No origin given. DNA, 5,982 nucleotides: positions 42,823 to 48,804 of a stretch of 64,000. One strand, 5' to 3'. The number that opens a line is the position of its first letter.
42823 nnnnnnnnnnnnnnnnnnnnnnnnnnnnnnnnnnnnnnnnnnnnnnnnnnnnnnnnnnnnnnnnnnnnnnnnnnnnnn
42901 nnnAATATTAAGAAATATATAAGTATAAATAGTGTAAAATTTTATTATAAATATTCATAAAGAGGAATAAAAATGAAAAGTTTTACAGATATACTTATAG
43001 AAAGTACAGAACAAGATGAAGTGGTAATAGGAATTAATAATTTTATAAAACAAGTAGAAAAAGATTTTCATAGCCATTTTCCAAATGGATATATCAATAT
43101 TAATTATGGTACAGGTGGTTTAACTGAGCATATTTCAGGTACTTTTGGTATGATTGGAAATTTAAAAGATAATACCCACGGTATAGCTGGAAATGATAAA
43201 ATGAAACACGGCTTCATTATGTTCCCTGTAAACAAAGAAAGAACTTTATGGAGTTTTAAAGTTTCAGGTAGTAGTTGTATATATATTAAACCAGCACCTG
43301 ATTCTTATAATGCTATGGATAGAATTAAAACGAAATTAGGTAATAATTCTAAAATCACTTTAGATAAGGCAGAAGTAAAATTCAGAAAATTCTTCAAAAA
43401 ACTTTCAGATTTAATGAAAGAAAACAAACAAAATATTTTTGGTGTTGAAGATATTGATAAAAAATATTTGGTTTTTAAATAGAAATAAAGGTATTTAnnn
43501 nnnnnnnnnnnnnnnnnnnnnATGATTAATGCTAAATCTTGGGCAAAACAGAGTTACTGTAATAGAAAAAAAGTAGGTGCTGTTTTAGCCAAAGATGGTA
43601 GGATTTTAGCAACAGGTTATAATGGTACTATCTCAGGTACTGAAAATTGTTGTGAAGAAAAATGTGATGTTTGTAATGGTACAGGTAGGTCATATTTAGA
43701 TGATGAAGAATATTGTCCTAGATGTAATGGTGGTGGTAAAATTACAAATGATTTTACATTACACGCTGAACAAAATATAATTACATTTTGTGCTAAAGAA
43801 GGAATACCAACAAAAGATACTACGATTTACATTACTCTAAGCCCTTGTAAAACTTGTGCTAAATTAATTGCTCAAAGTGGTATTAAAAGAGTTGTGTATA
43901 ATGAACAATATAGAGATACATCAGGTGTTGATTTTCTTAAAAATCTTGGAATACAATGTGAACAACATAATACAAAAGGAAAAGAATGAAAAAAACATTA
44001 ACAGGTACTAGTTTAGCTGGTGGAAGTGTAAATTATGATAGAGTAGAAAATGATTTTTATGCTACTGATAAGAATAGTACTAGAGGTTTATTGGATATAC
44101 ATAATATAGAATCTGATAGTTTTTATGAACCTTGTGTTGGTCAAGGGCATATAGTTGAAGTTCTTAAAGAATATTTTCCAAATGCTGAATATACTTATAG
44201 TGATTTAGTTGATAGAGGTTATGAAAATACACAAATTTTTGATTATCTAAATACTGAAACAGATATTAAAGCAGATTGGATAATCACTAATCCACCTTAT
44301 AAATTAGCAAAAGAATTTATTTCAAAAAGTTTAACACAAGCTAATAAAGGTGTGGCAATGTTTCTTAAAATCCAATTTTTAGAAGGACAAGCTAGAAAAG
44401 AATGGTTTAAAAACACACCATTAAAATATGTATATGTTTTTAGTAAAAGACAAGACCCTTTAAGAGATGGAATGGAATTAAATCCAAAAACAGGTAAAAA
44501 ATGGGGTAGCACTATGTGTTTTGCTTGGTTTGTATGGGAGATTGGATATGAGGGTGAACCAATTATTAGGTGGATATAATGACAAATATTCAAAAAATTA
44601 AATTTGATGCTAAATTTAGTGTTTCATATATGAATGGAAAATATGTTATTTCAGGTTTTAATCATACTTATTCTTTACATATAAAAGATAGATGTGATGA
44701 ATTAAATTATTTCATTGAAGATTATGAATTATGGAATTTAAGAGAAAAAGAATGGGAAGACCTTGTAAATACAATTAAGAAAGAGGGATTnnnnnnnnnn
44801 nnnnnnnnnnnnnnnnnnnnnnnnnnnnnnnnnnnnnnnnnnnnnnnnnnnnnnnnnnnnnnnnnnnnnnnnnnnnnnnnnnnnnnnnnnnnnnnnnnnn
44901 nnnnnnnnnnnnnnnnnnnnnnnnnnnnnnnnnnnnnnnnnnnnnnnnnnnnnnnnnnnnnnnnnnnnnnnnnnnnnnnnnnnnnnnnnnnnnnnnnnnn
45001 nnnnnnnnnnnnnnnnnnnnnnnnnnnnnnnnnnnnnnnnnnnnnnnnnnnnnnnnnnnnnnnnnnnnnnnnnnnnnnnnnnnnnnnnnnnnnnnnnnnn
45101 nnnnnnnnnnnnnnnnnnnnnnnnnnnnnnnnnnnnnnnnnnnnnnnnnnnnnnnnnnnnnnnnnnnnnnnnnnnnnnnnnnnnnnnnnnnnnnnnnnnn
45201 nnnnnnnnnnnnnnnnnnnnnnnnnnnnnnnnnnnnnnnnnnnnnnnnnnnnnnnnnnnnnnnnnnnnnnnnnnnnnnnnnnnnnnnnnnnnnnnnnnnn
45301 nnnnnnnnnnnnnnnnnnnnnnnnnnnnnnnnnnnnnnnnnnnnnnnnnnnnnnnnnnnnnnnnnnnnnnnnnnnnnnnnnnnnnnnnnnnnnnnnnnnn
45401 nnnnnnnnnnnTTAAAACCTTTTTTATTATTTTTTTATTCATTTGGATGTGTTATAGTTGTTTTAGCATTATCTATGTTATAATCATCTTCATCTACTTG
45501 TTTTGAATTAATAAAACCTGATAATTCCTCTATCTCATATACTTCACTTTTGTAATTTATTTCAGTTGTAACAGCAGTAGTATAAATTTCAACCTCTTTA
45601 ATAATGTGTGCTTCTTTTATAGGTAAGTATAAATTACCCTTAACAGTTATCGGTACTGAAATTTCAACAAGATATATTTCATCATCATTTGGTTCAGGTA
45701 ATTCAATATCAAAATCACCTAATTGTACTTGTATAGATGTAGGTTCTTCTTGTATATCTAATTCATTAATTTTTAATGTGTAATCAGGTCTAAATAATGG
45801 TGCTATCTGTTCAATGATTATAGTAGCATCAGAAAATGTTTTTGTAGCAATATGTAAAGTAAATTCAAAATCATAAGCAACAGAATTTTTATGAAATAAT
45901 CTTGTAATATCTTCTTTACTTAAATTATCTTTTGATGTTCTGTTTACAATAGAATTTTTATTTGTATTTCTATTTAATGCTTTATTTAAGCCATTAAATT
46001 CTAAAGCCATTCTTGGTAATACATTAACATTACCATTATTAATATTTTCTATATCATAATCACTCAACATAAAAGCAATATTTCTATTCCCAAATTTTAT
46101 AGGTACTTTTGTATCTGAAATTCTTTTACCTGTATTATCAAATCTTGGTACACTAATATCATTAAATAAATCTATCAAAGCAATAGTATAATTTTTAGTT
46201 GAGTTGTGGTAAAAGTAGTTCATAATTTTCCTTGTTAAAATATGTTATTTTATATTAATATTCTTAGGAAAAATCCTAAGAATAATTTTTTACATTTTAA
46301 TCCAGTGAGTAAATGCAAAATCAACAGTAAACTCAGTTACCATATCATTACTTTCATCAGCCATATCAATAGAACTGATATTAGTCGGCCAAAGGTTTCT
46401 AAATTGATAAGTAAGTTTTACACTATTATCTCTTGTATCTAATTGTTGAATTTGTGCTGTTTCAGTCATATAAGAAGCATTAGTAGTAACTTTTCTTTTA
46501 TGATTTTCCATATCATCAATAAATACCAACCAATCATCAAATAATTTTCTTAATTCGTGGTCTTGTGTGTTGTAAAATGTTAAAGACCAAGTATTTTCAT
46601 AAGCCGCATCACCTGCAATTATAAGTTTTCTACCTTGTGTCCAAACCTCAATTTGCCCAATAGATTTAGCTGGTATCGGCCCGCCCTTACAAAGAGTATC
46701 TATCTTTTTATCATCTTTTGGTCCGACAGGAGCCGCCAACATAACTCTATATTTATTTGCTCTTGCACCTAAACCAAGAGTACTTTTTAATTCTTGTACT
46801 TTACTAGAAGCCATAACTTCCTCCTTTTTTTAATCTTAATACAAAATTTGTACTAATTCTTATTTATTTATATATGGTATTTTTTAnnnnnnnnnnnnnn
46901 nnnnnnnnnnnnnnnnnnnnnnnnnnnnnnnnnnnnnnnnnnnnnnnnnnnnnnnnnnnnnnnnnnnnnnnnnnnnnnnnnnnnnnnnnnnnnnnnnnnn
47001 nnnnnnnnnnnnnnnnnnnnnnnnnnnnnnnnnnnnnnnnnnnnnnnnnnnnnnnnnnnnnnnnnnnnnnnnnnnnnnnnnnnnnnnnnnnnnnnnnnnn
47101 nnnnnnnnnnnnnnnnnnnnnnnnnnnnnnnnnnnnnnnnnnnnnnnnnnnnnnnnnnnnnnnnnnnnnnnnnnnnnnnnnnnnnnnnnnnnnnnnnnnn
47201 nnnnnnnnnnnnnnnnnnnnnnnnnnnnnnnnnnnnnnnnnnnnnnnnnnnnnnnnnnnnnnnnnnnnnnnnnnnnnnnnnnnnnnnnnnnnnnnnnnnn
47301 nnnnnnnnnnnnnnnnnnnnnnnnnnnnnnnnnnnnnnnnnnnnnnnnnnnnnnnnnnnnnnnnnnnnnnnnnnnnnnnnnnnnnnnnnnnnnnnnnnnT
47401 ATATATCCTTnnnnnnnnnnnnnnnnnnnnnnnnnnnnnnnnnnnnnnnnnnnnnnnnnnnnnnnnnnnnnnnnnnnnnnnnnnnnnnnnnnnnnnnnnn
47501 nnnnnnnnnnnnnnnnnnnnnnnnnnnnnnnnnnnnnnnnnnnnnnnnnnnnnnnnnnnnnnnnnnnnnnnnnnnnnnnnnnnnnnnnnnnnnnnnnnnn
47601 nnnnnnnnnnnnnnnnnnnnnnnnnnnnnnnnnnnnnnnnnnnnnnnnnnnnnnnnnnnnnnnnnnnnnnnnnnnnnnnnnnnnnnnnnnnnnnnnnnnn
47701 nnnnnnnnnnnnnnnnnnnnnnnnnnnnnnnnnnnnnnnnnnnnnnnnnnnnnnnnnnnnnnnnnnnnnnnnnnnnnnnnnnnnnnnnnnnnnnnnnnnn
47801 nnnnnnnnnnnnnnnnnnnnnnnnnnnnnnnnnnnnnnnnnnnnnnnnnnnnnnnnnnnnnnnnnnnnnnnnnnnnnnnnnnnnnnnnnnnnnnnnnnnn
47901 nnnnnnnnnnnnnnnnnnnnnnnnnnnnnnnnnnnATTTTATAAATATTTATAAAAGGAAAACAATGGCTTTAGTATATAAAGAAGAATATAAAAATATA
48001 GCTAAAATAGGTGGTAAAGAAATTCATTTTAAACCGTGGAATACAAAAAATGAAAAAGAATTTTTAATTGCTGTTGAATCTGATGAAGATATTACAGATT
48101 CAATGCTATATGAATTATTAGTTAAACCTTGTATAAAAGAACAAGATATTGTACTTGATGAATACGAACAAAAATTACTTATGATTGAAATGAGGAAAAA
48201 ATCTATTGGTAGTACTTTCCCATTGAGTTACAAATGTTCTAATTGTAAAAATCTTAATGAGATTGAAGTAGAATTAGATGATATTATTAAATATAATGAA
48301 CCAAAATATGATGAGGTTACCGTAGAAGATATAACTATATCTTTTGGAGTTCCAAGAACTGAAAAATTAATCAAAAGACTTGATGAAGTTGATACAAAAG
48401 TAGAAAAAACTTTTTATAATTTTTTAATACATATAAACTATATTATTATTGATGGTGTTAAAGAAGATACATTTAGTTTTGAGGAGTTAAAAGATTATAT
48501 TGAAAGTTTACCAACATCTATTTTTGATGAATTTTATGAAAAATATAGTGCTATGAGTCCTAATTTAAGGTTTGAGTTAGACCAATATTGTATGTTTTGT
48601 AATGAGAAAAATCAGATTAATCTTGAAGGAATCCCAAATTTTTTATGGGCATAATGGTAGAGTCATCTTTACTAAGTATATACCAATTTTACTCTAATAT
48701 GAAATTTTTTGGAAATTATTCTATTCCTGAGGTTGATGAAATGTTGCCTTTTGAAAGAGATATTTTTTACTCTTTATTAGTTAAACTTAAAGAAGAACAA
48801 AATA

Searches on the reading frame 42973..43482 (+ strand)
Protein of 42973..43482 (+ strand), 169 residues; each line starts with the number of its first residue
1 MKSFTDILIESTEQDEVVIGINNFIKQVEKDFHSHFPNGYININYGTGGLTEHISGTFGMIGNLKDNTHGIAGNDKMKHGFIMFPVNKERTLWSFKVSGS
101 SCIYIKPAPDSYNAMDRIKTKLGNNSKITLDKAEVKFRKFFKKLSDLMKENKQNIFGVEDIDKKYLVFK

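Call 8: search_protein_families(library=pfam, proteins=[window:42973-43482:+], max_evalue=0.01)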
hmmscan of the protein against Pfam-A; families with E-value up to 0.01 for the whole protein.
window:42973-43482:+ (169 aa): 0 families

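Call 82: search_protein_families(library=phrogs, proteins=[window:42973-43482:+], max_evalue=0.001)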
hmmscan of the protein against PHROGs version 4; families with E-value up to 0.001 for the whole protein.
window:42973-43482:+ (169 aa): 1 family
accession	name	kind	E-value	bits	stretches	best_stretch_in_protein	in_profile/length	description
phrog_21515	-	unknown function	4e-08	34.4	1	22-166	4-151/151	-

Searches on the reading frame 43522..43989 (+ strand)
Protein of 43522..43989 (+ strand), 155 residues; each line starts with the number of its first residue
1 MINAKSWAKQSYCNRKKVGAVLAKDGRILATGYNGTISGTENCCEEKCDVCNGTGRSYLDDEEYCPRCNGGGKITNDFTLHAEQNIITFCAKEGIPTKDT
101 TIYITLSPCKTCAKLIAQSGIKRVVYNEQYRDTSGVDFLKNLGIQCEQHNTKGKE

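Call 82: search_protein_families(library=phrogs, proteins=[window:43522-43989:+], max_evalue=0.001)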
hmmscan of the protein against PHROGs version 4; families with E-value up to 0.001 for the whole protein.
window:43522-43989:+ (155 aa): 8 families
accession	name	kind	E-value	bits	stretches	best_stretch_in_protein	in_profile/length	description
phrog_174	-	DNA, RNA and nucleotide metabolism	9.5e-52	177.9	1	1-151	121-249/384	dCMP deaminase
phrog_2369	-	DNA, RNA and nucleotide metabolism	8.2e-25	89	1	4-135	13-132/195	dCMP deaminase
phrog_20648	-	DNA, RNA and nucleotide metabolism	3.1e-16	60.4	2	70-148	62-139/311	dCMP deaminase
phrog_9198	-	unknown function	6.5e-15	55.8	1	79-139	385-446/531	-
phrog_18355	-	DNA, RNA and nucleotide metabolism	9.5e-11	42.6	1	80-128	3-49/52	deoxycytidinylate deaminase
phrog_20806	-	DNA, RNA and nucleotide metabolism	9.3e-09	36.5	1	79-127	16-62/97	deoxycytidinylate deaminase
phrog_8118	-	unknown function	1.8e-06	27.9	1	77-143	475-541/577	-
phrog_22830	-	unknown function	0.00042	20.8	1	107-150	244-287/289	-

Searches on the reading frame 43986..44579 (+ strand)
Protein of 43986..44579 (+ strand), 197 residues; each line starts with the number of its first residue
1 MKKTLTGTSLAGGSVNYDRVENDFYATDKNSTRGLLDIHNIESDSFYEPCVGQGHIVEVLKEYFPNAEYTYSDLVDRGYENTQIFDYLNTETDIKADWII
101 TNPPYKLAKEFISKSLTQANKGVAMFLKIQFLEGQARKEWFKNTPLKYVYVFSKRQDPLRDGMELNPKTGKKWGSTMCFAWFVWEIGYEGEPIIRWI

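Call 8: search_protein_families(library=pfam, proteins=[window:43986-44579:+], max_evalue=0.01)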
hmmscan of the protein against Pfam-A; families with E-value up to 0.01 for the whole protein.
window:43986-44579:+ (197 aa): 0 families

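Call 82: search_protein_families(library=phrogs, proteins=[window:43986-44579:+], max_evalue=0.001)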
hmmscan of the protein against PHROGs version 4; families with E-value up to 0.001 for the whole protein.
window:43986-44579:+ (197 aa): 3 families
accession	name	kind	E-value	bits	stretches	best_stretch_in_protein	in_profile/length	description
phrog_799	-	other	3.6e-64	218.6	1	3-197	193-379/458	DNA methyltransferase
phrog_6263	-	other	1.5e-07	31.5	1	18-123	388-501/548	DNA methyltransferase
phrog_5172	-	unknown function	8e-06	25.8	1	21-127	19-131/377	-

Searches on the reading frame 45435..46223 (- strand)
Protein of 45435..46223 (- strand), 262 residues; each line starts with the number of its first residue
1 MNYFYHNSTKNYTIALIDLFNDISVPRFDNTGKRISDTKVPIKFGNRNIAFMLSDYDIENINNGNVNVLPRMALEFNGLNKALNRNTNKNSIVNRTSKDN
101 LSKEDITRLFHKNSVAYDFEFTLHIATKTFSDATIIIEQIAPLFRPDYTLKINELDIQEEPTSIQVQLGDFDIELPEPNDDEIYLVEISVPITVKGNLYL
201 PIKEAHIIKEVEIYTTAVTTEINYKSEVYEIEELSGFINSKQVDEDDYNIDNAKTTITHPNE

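Call 66: search_protein_families(library=pfam, proteins=[window:45435-46223:-], max_evalue=0.001)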
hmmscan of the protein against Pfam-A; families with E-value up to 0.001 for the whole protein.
window:45435-46223:- (262 aa): 1 family
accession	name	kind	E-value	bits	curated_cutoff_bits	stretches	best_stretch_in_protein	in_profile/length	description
PF16724.11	T4-gp15_tss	-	1.4e-41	142.7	25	1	3-251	1-236/245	T4-like virus Myoviridae tail sheath stabiliser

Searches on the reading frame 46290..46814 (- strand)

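Call 67: search_protein_families(library=pfam, proteins=[window:46290-46814:-], max_evalue=0.001)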
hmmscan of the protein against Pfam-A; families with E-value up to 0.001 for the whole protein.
window:46290-46814:- (174 aa): 1 family
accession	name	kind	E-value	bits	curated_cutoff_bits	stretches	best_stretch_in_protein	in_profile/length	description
PF06841.18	Phage_T4_gp19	-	1.9e-05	24.9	28.2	1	67-170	45-132/134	T4-like virus tail tube protein gp19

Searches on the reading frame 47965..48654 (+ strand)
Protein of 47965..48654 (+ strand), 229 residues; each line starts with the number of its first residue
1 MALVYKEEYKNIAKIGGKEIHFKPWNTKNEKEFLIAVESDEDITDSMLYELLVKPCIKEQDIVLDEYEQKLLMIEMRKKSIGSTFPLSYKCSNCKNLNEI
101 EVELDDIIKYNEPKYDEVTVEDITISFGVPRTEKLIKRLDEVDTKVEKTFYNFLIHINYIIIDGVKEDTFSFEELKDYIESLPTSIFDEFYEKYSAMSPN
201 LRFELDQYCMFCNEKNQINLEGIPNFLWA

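Call 67: search_protein_families(library=pfam, proteins=[window:47965-48654:+], max_evalue=0.001)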
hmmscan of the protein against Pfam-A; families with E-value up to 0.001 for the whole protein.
window:47965-48654:+ (229 aa): 1 family
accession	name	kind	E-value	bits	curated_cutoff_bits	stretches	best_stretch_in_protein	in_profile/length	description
PF12322.14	T4_baseplate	-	4.7e-29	102.1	24.5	1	11-228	6-219/219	T4 bacteriophage base plate protein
